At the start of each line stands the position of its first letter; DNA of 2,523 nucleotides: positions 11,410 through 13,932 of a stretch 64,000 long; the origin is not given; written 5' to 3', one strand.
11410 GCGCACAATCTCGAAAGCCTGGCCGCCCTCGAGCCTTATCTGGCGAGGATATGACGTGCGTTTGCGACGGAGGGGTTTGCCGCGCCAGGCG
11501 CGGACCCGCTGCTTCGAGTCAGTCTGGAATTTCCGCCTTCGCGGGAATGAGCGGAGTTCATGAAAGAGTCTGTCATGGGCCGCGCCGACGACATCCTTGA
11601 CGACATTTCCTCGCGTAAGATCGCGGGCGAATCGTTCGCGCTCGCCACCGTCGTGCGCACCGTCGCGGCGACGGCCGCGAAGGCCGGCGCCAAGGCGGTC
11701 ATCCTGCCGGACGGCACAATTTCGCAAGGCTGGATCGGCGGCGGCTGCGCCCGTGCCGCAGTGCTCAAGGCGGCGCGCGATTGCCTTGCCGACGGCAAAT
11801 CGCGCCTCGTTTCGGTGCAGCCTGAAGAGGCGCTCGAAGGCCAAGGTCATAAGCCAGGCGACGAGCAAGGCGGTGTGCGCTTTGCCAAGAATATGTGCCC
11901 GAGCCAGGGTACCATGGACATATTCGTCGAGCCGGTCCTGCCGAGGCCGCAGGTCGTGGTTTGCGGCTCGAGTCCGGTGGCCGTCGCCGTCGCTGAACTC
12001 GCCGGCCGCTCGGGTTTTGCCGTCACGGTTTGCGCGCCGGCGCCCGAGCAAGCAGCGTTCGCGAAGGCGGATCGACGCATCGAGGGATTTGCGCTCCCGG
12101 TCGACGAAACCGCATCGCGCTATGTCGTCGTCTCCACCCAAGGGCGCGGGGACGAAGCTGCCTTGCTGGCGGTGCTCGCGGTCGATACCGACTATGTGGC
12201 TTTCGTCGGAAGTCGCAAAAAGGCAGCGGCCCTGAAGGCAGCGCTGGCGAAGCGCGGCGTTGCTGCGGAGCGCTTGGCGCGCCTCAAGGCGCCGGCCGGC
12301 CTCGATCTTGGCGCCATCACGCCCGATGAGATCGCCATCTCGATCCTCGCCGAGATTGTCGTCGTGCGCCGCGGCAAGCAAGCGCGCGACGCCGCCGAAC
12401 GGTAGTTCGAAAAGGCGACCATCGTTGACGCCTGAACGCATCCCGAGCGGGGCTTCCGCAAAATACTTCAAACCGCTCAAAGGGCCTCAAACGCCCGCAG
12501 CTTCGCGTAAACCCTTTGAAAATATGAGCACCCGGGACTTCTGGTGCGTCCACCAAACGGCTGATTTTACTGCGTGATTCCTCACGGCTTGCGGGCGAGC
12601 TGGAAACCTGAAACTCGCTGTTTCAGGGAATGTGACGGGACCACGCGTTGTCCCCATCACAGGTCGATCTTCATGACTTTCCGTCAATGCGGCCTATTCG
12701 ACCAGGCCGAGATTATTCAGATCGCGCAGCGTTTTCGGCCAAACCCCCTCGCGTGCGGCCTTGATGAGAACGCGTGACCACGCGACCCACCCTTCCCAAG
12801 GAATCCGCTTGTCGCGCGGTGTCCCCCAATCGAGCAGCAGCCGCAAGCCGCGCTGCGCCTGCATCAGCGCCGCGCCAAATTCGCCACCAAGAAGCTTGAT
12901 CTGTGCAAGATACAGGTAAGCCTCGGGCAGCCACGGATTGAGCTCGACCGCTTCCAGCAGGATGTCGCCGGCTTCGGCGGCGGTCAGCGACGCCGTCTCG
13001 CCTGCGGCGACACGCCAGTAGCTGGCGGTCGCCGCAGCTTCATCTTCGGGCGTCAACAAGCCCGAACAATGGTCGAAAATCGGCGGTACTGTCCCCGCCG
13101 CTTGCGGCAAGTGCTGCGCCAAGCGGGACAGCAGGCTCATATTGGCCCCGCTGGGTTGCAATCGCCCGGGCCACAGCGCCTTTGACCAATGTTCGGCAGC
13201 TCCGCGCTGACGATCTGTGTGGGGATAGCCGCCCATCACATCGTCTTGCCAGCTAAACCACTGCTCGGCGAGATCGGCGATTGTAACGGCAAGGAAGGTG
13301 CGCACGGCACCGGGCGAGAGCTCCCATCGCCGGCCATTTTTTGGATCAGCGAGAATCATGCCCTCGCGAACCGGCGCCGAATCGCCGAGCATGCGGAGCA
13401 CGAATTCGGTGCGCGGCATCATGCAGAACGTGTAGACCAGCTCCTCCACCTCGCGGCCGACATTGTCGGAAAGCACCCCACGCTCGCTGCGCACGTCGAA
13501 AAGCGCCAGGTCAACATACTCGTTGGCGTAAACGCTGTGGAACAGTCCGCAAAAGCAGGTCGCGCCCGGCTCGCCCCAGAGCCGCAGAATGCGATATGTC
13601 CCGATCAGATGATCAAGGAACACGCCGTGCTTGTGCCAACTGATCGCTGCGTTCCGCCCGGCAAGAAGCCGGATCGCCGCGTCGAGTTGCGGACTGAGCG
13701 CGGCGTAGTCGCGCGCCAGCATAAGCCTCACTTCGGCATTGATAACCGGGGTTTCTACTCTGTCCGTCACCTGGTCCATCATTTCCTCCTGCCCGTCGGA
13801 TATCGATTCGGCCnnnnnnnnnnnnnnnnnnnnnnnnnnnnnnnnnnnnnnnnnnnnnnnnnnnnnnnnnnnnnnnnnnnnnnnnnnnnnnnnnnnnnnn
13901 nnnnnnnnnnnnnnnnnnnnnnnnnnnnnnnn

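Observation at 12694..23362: Orphan 11-gene FAAL/ACP-centred fatty-acyl tailoring operon, the best candidate for an undescribed lipid natural-product pathway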

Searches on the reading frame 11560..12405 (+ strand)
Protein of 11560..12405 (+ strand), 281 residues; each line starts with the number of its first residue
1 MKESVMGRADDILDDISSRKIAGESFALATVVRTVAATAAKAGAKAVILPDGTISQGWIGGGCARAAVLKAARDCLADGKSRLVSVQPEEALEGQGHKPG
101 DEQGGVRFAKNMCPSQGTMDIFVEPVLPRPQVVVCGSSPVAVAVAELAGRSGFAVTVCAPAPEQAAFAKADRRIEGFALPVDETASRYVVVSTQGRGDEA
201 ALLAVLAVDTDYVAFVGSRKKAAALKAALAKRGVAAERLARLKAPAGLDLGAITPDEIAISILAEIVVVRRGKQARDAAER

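Call 18: search_protein_families(library=pfam, proteins=[window:11560-12405:+], max_evalue=0.001)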
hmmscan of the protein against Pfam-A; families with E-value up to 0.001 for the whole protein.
window:11560-12405:+ (281 aa): 2 families
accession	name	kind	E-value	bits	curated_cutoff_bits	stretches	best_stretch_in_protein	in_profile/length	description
PF13478.12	XdhC_C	-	4.3e-31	108.5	29.7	1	132-266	1-125/125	XdhC Rossmann domain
PF02625.21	XdhC_CoxI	-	1.9e-20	73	24.3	1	22-86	4-67/68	XdhC and CoxI family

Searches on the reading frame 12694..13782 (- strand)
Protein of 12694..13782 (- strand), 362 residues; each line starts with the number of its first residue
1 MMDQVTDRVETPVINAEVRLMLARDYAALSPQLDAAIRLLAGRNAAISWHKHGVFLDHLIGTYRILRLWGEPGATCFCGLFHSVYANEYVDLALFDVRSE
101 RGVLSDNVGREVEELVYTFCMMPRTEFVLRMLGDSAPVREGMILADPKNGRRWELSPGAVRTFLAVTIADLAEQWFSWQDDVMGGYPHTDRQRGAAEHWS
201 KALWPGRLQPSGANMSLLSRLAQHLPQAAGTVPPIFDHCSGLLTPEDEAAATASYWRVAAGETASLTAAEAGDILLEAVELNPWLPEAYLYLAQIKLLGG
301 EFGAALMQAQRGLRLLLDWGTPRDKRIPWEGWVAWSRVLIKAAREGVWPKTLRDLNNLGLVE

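Call 4: search_protein_families(library=pfam, proteins=[window:12694-13782:-], max_evalue=0.01)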
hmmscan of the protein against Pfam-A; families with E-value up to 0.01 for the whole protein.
window:12694-13782:- (362 aa): 1 family
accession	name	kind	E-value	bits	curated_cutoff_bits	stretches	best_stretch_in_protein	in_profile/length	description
PF20680.3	DUF6817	-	1e-23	83.7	25.2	1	40-124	2-85/85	Domain of unknown function (DUF6817)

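Call 5: search_protein_families(library=ncbifam, proteins=[window:12694-13782:-], max_evalue=0.01)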
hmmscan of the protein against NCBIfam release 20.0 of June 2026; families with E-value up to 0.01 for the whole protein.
window:12694-13782:- (362 aa): 0 families

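Call 25: find_homologous_proteins(query=window:12694-13782:-, max_evalue=0.001)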
Query window:12694-13782:- (362 aa): 77 proteins with E <= 0.001 among 7788 candidates.
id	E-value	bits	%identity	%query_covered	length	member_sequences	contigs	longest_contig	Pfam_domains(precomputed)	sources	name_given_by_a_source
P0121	3.6e-227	772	92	100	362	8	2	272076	PF20680.4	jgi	jgi:hypothetical protein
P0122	2.9e-210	716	87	100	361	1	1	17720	PF20680.4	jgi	jgi:hypothetical protein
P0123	2.6e-168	578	71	99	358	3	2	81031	PF20680.4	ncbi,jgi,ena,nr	ncbi:MAG TPA: hypothetical protein VEI03_23090 [Stellaceae bacterium]|nr:hypothetical protein [Stell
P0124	1.2e-167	576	71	98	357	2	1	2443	PF20680.4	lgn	-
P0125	4.6e-163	561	69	98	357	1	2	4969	PF20680.4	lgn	-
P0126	6.3e-120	419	56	97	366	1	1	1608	PF20680.4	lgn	-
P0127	1.9e-119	417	53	96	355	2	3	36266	PF20680.4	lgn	-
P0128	1.8e-118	414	55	95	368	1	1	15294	PF20680.4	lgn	-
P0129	3.2e-116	407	54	94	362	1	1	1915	PF20680.4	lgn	-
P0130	1.6e-114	401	52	98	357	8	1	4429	PF20680.4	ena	-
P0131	3.2e-112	393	52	98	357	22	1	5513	PF20680.4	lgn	-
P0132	7.8e-111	389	51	98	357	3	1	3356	PF20680.4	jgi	-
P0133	1.0e-109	385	52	98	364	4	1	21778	PF20680.4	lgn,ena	-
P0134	1.2e-109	385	51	96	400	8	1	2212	PF20680.4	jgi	jgi:hypothetical protein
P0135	4.4e-109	383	50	98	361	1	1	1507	PF20680.4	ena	-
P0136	2.0e-108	381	50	99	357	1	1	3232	PF14559.13,PF20680.4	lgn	-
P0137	2.5e-107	377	49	98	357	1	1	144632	PF20680.4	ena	-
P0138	9.6e-106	372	51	95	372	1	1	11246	PF20680.4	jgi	jgi:hypothetical protein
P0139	1.9e-105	371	50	97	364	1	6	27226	PF20680.4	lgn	-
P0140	5.1e-105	370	51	95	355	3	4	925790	PF20680.4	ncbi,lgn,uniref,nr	ncbi:DUF6817 domain-containing protein [Burkholderia ubonensis]|uniref:DUF6817 domain-containing pro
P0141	8.4e-105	369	51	95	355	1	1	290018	PF20680.4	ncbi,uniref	ncbi:DUF6817 domain-containing protein [Burkholderia ubonensis]|uniref:DUF6817 domain-containing pro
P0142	2.1e-104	368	48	96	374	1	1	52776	PF20680.4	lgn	-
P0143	1.2e-103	365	50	97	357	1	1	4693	PF20680.4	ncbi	-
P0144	1.5e-103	365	48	98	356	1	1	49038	PF20680.4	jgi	jgi:hypothetical protein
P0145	4.1e-103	363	50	98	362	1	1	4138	PF20680.4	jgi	jgi:hypothetical protein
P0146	2.0e-102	361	50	95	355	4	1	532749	PF20680.4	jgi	jgi:hypothetical protein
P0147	6.8e-102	359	51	95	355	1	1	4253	PF20680.4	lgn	-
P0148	1.7e-100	355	49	95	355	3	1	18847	PF20680.4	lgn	-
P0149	2.7e-100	354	50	95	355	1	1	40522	PF20680.4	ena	-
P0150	6.8e-100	353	48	96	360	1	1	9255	PF20680.4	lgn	-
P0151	1.5e-99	352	50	95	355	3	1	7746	PF20680.4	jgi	jgi:hypothetical protein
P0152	8.0e-99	349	48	96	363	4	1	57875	PF20680.4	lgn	-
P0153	2.0e-98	348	48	97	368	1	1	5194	PF20680.4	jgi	-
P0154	2.6e-98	348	49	95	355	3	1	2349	PF20680.4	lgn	-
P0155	1.0e-97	346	47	98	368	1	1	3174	PF20680.4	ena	-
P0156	1.2e-97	345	44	100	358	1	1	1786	PF20680.4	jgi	jgi:hypothetical protein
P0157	1.6e-97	345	47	99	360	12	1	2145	PF20680.4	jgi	jgi:hypothetical protein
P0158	6.9e-96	340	47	95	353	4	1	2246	PF20680.4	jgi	jgi:hypothetical protein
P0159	9.9e-96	339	47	95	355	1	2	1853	PF20680.4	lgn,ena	-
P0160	1.2e-95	339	48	95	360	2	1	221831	PF20680.4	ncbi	-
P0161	9.3e-92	326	44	94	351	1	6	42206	PF20680.4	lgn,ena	-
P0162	1.8e-86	309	47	95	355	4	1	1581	PF20680.4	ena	-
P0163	1.3e-85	306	46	96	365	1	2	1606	PF20680.4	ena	-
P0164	1.5e-85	306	45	96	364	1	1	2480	PF20680.4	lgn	-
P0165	9.2e-85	303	46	92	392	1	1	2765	PF20680.4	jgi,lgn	-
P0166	3.1e-84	301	45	96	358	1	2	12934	PF20680.4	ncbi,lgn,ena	-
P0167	9.3e-84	300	50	79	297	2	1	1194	PF20680.4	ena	-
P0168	2.9e-83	298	44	96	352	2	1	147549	PF20680.4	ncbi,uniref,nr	ncbi:DUF6817 domain-containing protein [Siccirubricoccus phaeus]|uniref:DUF6817 domain-containing pr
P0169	1.5e-82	296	45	96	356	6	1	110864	PF20680.4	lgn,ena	-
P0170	4.4e-82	294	44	96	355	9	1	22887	PF20680.4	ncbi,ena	-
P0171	8.5e-82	293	43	96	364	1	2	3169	PF20680.4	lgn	-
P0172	6.2e-81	290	46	88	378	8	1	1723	PF20680.4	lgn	-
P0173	1.6e-80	289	44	96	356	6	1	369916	PF20680.4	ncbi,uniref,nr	ncbi:DUF6817 domain-containing protein [Roseicella aquatilis]|uniref:Tetratricopeptide repeat protei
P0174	3.3e-77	278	46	95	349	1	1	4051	PF20680.4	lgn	-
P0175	8.9e-68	247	37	98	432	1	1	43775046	PF20680.4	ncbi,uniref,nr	ncbi:hypothetical protein SASPL_116034 [Salvia splendens]|uniref:DUF6817 domain-containing protein n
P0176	7.3e-67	244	37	98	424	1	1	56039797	PF20680.4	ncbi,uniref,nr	ncbi:uncharacterized protein LOC125215270 [Salvia hispanica]|uniref:uncharacterized protein LOC12521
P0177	8.3e-66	241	41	94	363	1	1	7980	PF20680.4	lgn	-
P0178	8.4e-64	234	33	95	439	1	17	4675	PF20680.4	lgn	-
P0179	2.0e-63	233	36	95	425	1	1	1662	PF20680.4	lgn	-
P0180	3.7e-63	232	38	96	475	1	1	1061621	PF20680.4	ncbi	ncbi:hypothetical protein ACA910_000555 [Epithemia clementina (nom. ined.)]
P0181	4.9e-61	225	37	94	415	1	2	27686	PF20680.4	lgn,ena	-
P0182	1.3e-60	224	34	95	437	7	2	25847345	PF20680.4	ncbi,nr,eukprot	ncbi:hypothetical protein ABFS82_12G058300 [Erythranthe guttata]|nr:PREDICTED: uncharacterized prote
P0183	1.3e-58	217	37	94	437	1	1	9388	PF20680.4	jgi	jgi:hypothetical protein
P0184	2.1e-58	216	34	95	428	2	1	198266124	PF20680.4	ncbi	ncbi:hypothetical protein ACS0TY_010646 [Phlomoides rotata]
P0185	6.6e-58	215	38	94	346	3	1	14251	PF20680.4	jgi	jgi:hypothetical protein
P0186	3.8e-57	212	37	94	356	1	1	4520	PF20680.4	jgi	jgi:hypothetical protein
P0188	7.1e-57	211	35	94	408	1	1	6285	PF20680.4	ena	-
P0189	1.9e-55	207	33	92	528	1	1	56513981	PF20680.4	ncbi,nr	ncbi:E3 ubiquitin-protein ligase [Perilla frutescens var. frutescens]|nr:E3 ubiquitin-protein ligase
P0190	5.2e-55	205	38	91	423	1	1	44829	PF20680.4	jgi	-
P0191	6.2e-55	205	36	94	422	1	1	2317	PF20680.4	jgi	-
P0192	9.3e-55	204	37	94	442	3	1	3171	PF20680.4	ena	-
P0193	1.6e-54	203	35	94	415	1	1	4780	PF20680.4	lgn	-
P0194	6.9e-54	201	34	88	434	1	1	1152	PF20680.4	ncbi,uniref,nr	ncbi:uncharacterized protein LOC110034900 [Phalaenopsis equestris]|uniref:uncharacterized protein LO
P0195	2.4e-6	45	31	38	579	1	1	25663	PF20680.4,PF05118.22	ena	-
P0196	2.4e-4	38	37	22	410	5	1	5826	PF13640.13,PF20680.4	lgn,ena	-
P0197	2.4e-4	38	35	39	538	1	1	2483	PF20680.4,PF05118.22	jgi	jgi:aspartate beta-hydroxylase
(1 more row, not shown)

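Call 36: predict_structure(alignment_id=A2)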
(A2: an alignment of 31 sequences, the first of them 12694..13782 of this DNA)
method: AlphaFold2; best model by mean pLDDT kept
length: 362 residues; sequences in the alignment: 31
mean_pLDDT: 91.0   pTM: 0.91
mean pLDDT of the five models: 91.0, 90.4, 88.9, 88.1, 87.0
residues with pLDDT >= 90: 268; 70-90: 74; 50-70: 13; < 50: 7
segments of 3 or more residues with pLDDT < 50: 1-7
pLDDT, mean of each block of 10 residues (from residue 1): 49 88 95 97 93 91 98 98 90 93 97 97 94 85 89 96 98 86 77 80 78 94 94 97 96 94 83 98 98 97 98 97 93 95 94 82 69
secondary structure, 60 per line:
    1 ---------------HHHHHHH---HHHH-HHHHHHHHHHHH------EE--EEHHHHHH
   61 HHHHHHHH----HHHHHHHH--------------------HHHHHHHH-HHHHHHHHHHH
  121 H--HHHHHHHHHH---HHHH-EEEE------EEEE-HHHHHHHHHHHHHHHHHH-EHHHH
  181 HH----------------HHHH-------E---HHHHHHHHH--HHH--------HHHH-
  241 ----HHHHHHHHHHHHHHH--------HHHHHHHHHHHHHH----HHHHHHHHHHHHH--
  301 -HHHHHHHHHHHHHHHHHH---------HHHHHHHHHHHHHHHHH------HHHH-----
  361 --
elements in order: H16-22 H26-29 H31-42 H55-68 H73-80 H101-108 H110-121 H124-133 H137-140 E142-145 E152-155 H157-174 H177-182 H199-202 H214-222 H236-239 H245-259 H268-281 H286-298 H302-319 H329-345 H352-355

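Call 40: fold_search(model_id=the predicted structure, library=pdb)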
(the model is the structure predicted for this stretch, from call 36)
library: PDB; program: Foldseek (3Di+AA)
matches with E <= 10: 839; with E <= 0.001: 0
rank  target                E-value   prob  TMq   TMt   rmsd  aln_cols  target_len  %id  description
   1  4j8f                  6.3e-02  0.69  0.20  0.14  23.0       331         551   11  Crystal structure of a fusion protein containing the NBD of Hsp70 and the middle domain of Hip (released 2013-07-03)
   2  6vbu_8                1.0e-01  0.60  0.21  0.17  16.2       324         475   14  Structure of the bovine BBSome complex (released 2020-01-29)
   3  9gzg_A                1.2e-01  0.98  0.21  0.44  12.1       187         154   16  Crystal structure of CTPR4E4 mutant (released 2025-10-15)
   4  4j8e_B                1.2e-01  1.00  0.18  0.45   6.5       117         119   19  Middle domain of Hsc70-interacting protein, crystal form I (released 2013-07-03)
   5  5hrz                  1.4e-01  1.00  0.20  0.54   5.3       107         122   20  Computationally Designed Trimer 1na0C3_3 (released 2017-04-12)
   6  6vfh_A                1.5e-01  1.00  0.20  0.54   9.2       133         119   15  De novo designed tetrahedral nanoparticle T33_dn10 (released 2020-08-12)
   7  3vty_D                1.5e-01  0.84  0.18  0.32  14.6       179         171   18  Crystal structure of MamA (released 2012-10-31)
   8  8ye5_A                1.6e-01  0.99  0.21  0.54  10.0       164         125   14  Structural and functional research of Reductive Dehalogenases TmrC using a cell-free expression system for heterologou (released 2024-03-06)
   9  3vtx_A                1.8e-01  0.72  0.18  0.31  15.5       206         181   17  Crystal structure of MamA protein (released 2012-10-31)
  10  8pkp_J                1.8e-01  0.57  0.22  0.17  15.8       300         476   11  Cryo-EM structure of the apo Anaphase-promoting complex/cyclosome (APC/C) at 3.2 Angstrom resolution (released 2023-07-19)
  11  6v8e_B                1.8e-01  1.00  0.20  0.54   9.1       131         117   17  Computationally designed C3-symmetric homotrimer from TPR repeat protein (released 2020-08-12)
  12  8ye5_B                2.1e-01  1.00  0.21  0.56   9.7       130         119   12  Structural and functional research of Reductive Dehalogenases TmrC using a cell-free expression system for heterologou (released 2024-03-06)
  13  3vty_C                2.1e-01  0.72  0.18  0.31  14.6       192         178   17  Crystal structure of MamA (released 2012-10-31)
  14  1na3_A                2.2e-01  1.00  0.21  0.84   3.5        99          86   20  Design of Stable alpha-Helical Arrays from an Idealized TPR Motif (released 2003-06-03)
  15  6w5q_G                2.2e-01  1.00  0.20  0.63   4.5       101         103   24  Structure of the globular C-terminal domain of P. aeruginosa LpoP (released 2020-05-06)
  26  7qoe                  2.6e-01  0.98  0.29  0.50   7.7       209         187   14  Structure of a small alarmone hydrolase from Leptospira levettii (released 2022-07-13)
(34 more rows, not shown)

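Call 54: find_encoding_contigs(protein=P0121, flank=10000, max_places=2)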
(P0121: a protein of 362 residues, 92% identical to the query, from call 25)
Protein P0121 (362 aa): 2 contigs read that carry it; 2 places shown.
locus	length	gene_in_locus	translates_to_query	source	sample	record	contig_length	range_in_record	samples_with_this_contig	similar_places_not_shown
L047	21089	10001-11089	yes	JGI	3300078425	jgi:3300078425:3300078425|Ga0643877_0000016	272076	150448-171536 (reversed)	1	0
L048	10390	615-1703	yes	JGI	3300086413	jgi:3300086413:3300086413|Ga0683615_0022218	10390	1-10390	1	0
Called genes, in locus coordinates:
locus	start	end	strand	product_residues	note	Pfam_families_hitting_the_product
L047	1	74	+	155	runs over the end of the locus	PF13622:4HBT_3 (weak), PF03061:4HBT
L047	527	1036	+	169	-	PF06127:Mpo1-like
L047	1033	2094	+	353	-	PF02668:TauD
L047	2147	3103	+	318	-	PF00487:FA_desaturase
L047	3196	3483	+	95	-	PF00550:PP-binding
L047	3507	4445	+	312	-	PF02353:CMAS, PF13489:Methyltransf_23, PF13649:Methyltransf_25, PF13847:Methyltransf_31 (weak), PF08241:Methyltransf_11, PF08242:Methyltransf_12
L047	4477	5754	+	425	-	PF00067:p450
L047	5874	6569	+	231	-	PF00975:Thioesterase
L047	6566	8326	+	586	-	PF00501:AMP-binding, PF23024:AMP-dom_DIP2-like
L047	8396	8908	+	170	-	-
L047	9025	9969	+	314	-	PF03547:Mem_trans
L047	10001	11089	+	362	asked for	PF20680:DUF6817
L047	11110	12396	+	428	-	PF09861:Lar_N, PF21113:LarA_C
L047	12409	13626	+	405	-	PF01969:Ni_insertion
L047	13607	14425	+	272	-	-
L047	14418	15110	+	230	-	PF00731:AIRC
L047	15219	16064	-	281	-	PF02625:XdhC_CoxI, PF13478:XdhC_C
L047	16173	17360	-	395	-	PF05762:VWA_CoxE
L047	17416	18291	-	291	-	PF13191:AAA_16 (weak), PF13401:AAA_22 (weak), PF00004:AAA, PF07724:AAA_2 (faint), PF07728:AAA_5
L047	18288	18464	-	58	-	-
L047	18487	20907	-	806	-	PF01315:Ald_Xan_dh_C, PF02738:MoCoBD_1, PF20256:MoCoBD_2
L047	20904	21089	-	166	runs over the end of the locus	PF00111:Fer2 (weak), PF01799:Fer2_2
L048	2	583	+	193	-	?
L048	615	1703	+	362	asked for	PF20680:DUF6817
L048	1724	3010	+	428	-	PF09861:Lar_N, PF21113:LarA_C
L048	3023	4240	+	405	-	PF01969:Ni_insertion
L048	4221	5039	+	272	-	-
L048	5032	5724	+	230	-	PF00731:AIRC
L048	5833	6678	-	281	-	PF02625:XdhC_CoxI, PF13478:XdhC_C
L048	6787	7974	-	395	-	PF05762:VWA_CoxE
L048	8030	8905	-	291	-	PF13191:AAA_16 (weak), PF13401:AAA_22 (weak), PF00004:AAA, PF07724:AAA_2 (faint), PF07728:AAA_5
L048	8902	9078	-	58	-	-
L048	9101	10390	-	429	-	?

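Call 55: find_encoding_contigs(protein=P0123, flank=10000, max_places=1)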
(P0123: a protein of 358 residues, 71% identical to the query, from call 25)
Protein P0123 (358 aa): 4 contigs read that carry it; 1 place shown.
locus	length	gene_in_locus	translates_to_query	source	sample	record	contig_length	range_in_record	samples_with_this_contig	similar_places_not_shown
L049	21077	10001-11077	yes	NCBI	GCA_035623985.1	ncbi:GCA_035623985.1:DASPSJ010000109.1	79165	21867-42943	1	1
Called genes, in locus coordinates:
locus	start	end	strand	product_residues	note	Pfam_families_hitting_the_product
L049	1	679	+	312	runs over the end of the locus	PF02353:CMAS, PF13489:Methyltransf_23 (weak), PF13649:Methyltransf_25, PF13847:Methyltransf_31, PF08241:Methyltransf_11, PF08242:Methyltransf_12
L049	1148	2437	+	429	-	PF00067:p450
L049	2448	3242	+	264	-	PF00975:Thioesterase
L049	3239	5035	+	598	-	PF00501:AMP-binding, PF23024:AMP-dom_DIP2-like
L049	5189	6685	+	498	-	PF01565:FAD_binding_4, PF02913:FAD-oxidase_C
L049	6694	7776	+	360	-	PF01565:FAD_binding_4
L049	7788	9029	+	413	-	PF13187:Fer4_9 (faint), PF00037:Fer4 (faint), PF12838:Fer4_7, PF13183:Fer4_8, PF13237:Fer4_10 (weak), PF13484:Fer4_16 (weak), PF13534:Fer4_17, PF02754:CCG, +1 more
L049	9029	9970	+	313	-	PF03547:Mem_trans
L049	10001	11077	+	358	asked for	PF20680:DUF6817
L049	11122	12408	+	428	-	PF09861:Lar_N, PF21113:LarA_C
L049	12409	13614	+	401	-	PF01969:Ni_insertion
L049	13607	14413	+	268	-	-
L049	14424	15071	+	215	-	PF00731:AIRC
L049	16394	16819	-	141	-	PF03061:4HBT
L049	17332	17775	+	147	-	PF13622:4HBT_3 (weak), PF03061:4HBT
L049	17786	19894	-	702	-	PF02629:CoA_binding, PF13380:CoA_binding_2, PF13607:Succ_CoA_lig, PF19045:Ligase_CoA_2 (weak), PF13549:ATP-grasp_5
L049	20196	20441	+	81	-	PF13441:Gly-zipper_YMGG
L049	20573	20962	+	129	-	-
